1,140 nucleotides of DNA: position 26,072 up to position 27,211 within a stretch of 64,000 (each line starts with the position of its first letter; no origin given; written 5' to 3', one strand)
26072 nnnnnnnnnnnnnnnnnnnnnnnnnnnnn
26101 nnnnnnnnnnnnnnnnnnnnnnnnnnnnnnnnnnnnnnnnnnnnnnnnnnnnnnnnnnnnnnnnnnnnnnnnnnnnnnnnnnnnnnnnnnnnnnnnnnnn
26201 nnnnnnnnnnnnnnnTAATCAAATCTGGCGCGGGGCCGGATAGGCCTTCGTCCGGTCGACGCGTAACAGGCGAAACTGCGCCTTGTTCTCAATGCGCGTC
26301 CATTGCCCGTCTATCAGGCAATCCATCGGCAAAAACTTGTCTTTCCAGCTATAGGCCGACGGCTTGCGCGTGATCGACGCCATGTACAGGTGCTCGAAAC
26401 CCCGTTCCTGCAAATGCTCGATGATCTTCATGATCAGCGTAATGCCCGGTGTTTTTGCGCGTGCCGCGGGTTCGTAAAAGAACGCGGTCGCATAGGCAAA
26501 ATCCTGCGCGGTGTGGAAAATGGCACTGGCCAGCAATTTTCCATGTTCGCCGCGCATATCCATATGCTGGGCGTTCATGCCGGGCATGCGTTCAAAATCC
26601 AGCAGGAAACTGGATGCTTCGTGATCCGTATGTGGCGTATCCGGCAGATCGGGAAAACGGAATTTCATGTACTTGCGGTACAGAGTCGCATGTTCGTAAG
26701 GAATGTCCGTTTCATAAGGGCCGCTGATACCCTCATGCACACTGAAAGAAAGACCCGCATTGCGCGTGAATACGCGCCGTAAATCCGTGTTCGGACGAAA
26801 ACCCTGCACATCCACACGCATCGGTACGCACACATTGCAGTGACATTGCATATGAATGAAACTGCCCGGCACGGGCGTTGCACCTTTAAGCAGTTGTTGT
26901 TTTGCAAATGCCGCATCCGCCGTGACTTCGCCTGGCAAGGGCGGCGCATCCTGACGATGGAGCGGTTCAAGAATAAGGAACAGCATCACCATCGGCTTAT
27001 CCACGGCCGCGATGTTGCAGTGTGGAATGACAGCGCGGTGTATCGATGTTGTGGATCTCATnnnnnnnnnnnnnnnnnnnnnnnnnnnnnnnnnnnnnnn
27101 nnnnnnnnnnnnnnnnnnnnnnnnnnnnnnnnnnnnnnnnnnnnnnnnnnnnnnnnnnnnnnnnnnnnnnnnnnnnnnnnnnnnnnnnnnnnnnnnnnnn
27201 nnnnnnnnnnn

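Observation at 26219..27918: Translationally coupled pair of diverged Bpt/ATE-like (aminoacyl-tRNA-protein transferase-like) paralogues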

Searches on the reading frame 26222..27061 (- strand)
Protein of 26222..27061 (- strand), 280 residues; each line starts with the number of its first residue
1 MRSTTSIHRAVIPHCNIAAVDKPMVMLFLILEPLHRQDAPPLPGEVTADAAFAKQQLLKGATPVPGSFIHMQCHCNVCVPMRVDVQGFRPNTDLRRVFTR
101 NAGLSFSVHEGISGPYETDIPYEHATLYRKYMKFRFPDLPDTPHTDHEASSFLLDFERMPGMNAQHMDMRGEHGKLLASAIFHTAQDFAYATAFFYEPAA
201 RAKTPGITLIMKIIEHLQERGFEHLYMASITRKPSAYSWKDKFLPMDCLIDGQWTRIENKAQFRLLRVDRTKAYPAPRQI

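Call 3: search_protein_families(library=pfam, proteins=[window:26222-27061:-], max_evalue=10)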
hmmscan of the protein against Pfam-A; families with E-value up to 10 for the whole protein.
window:26222-27061:- (280 aa): 4 families
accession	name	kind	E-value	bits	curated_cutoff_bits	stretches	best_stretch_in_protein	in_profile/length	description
PF04377.21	ATE_C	-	4.3e-11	43.9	25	1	123-249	1-121/122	Arginine-tRNA-protein transferase, C terminus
PF04376.19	ATE_N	-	0.0031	18.1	27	1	71-96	47-72/72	Arginine-tRNA-protein transferase, N terminus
PF13480.13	Acetyltransf_6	-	0.0072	16.9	22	1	174-226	81-133/143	Acetyltransferase (GNAT) domain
PF00583.31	Acetyltransf_1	-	0.062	14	20.7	1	166-227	34-98/116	Acetyltransferase (GNAT) family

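Call 4: search_protein_families(library=ncbifam, proteins=[window:26222-27061:-], max_evalue=10)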
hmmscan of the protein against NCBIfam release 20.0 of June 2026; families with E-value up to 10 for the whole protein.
window:26222-27061:- (280 aa): 7 families
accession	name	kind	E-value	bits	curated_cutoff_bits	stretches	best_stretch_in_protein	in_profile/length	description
NF002346.0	PRK01305.2-3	equivalog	5.2e-25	88.3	170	1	70-258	69-246/247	arginyltransferase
NF002341.0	PRK01305.1-1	equivalog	1.3e-22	80.7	252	1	73-260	67-243/247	arginyltransferase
NF002342.0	PRK01305.1-3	equivalog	5.1e-21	75.4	205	1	74-257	67-238/239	arginyltransferase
NF002343.0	PRK01305.1-4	equivalog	3.1e-16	59.4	267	1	74-262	66-249/256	arginyltransferase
NF002345.0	PRK01305.2-2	equivalog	4.1e-13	49.9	246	1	74-255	62-229/230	arginyltransferase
NF002344.0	PRK01305.2-1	equivalog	9.4e-12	45.1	252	1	67-251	50-226/241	arginyltransferase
NF002347.0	PRK01305.2-4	equivalog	3.7e-11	43.3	358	1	71-257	59-233/236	arginyltransferase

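Call 8: find_homologous_proteins(query=window:26222-27061:-, max_evalue=10)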
Query window:26222-27061:- (280 aa): 1 proteins with E <= 10 among 495 candidates.
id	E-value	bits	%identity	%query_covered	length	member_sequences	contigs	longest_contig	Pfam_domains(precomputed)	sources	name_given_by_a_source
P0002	5.2e-192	654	100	100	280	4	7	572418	PF04377.22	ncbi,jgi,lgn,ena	-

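Call 10: find_encoding_contigs(protein=P0002, flank=6000, max_places=6)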
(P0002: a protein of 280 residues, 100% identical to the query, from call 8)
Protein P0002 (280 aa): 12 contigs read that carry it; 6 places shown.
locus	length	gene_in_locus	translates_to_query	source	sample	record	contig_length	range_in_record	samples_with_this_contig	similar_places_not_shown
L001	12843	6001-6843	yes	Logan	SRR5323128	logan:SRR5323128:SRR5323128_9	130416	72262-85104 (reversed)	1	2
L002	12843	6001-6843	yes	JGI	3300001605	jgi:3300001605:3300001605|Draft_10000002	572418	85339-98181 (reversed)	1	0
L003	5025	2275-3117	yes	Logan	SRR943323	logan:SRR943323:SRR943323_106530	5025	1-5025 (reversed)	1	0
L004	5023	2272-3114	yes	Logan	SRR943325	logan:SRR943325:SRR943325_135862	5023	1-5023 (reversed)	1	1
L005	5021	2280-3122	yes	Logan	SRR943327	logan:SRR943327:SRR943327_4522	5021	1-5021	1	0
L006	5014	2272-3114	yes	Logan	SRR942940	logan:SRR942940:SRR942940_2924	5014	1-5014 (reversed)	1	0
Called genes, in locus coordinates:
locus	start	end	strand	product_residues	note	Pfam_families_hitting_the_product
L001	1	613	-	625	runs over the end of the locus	PF06213:CobT, PF11775:CobT_C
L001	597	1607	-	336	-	PF12556:CobS_N (weak), PF07728:AAA_5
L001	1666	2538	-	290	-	PF00226:DnaJ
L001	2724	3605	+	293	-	PF20560:MotA_N, PF01618:MotA_ExbB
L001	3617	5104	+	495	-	PF13677:MotB_plug, PF00691:OmpA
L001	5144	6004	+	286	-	PF04377:ATE_C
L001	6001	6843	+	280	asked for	PF04377:ATE_C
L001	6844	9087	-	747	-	PF00521:DNA_topoisoIV, PF03989:DNA_gyraseA_C (faint)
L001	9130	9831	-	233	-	PF11967:RecO_N, PF02565:RecO_C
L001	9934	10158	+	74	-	-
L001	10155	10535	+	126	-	PF01850:PIN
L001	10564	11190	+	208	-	PF00300:His_Phos_1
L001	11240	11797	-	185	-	PF05951:Peptidase_M15_2, PF08291:Peptidase_M15_3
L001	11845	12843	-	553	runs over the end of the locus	PF20142:Scaffold, PF01471:PG_binding_1 (weak), PF03734:YkuD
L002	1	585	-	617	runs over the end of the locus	PF06213:CobT, PF11775:CobT_C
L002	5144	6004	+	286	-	PF04377:ATE_C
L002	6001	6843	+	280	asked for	PF04377:ATE_C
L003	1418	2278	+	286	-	PF04377:ATE_C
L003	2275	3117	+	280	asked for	PF04377:ATE_C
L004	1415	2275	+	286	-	PF04377:ATE_C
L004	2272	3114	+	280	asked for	PF04377:ATE_C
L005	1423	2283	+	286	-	PF04377:ATE_C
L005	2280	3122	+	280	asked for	PF04377:ATE_C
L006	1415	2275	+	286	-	PF04377:ATE_C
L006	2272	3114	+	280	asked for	PF04377:ATE_C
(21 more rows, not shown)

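Call 13: list_cluster_members(proteins=[P0002, P0001, window:27061-27918:-])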
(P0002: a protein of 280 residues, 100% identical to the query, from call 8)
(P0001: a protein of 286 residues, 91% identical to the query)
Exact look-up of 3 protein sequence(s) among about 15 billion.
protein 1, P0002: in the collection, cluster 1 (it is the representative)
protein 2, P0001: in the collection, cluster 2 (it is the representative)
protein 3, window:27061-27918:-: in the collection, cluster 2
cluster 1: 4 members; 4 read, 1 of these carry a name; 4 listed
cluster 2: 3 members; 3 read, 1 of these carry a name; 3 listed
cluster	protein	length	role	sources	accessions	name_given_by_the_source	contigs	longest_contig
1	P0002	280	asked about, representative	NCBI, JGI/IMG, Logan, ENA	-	-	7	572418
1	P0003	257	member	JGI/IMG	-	arginine-tRNA-protein transferase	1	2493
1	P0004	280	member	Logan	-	-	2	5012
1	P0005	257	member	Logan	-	-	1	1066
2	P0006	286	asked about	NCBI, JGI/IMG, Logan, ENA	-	arginine-tRNA-protein transferase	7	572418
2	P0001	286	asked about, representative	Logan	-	-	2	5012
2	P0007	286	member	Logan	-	-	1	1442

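Call 68: predict_structure(alignment_id=A5)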
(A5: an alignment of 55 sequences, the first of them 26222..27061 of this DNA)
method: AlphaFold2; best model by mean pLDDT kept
length: 280 residues; sequences in the alignment: 55
mean_pLDDT: 92.6   pTM: 0.91
mean pLDDT of the five models: 92.6, 92.3, 92.1, 91.8, 90.0
residues with pLDDT >= 90: 224; 70-90: 46; 50-70: 9; < 50: 1
segments of 3 or more residues with pLDDT < 50: none
pLDDT, mean of each block of 10 residues (from residue 1): 91 87 93 83 87 98 97 93 98 96 97 68 91 93 94 94 98 97 98 97 97 98 98 90 97 97 94 73
secondary structure, 60 per line:
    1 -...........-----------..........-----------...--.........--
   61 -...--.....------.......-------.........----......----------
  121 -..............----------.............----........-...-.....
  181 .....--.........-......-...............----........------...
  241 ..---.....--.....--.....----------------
elements in order: E2-12 E24-33 E45-47 H50-58 E62-64 E67-71 E78-84 H92-100 E105-110 H122-135 H146-158 E163-170 E176-185 E188-196 H198-203 H205-219 E224-231 H238-242 E246-250 E253-257 H260-264

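Call 72: fold_search(model_id=the predicted structure, library=pdb)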
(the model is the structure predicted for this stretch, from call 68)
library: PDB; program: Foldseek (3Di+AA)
matches with E <= 10: 667; with E <= 0.001: 89
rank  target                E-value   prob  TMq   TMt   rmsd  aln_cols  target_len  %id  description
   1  8tzv_A                2.9e-13  1.00  0.68  0.56   4.2       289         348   11  Apo form of human ATE1 (released 2024-08-14)
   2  7wg2                  7.7e-10  1.00  0.67  0.40   7.3       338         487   11  EVAA-KlAte1 (released 2022-09-14)
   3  7wfx_A                1.1e-09  1.00  0.70  0.42   3.7       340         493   11  EVAA-KlAte1 (released 2022-09-14)
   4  7wfx_B                1.1e-09  1.00  0.68  0.40   6.1       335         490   11  EVAA-KlAte1 (released 2022-09-14)
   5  8e3s                  2.3e-09  1.00  0.62  0.36   7.6       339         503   12  CryoEM structure of yeast Arginyltransferase 1 (ATE1) (released 2023-04-26)
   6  7wg4                  3.3e-09  1.00  0.70  0.42   4.1       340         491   11  DVAA-KlAte1 (released 2022-09-14)
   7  7wg1_A                5.9e-09  1.00  0.66  0.39   7.5       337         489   11  DVAA-KlAte1 (released 2022-09-14)
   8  7wg1_B                9.4e-09  1.00  0.68  0.41   5.7       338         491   11  DVAA-KlAte1 (released 2022-09-14)
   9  7tif_A                2.7e-08  1.00  0.56  0.35   4.4       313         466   10  2.85 Angstroem crystal structure of Arginyltransferase 1 (ATE1) from Saccharomyces cerevisiae (released 2022-09-14)
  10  8j6v_E                4.8e-08  1.00  0.59  0.37   3.7       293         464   12  Structure of yeast Arginyl-tRNA-protein transferase 1 (released 2023-06-07)
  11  8j6v_J                5.4e-08  1.00  0.60  0.38   5.0       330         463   11  Structure of yeast Arginyl-tRNA-protein transferase 1 (released 2023-06-07)
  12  7tif_J                9.7e-08  1.00  0.58  0.37   8.1       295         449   12  2.85 Angstroem crystal structure of Arginyltransferase 1 (ATE1) from Saccharomyces cerevisiae (released 2022-09-14)
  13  7tif_B                1.2e-07  1.00  0.60  0.38   4.6       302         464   12  2.85 Angstroem crystal structure of Arginyltransferase 1 (ATE1) from Saccharomyces cerevisiae (released 2022-09-14)
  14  8j6v_F                1.2e-07  1.00  0.57  0.36   3.7       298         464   11  Structure of yeast Arginyl-tRNA-protein transferase 1 (released 2023-06-07)
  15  7tif_K                1.2e-07  1.00  0.60  0.38   3.9       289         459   12  2.85 Angstroem crystal structure of Arginyltransferase 1 (ATE1) from Saccharomyces cerevisiae (released 2022-09-14)
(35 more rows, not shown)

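Call 92: search_protein_families(library=padloc, proteins=[window:26222-27061:-], max_evalue=0.01)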
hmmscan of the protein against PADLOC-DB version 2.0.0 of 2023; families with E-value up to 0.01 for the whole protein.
window:26222-27061:- (280 aa): 0 families
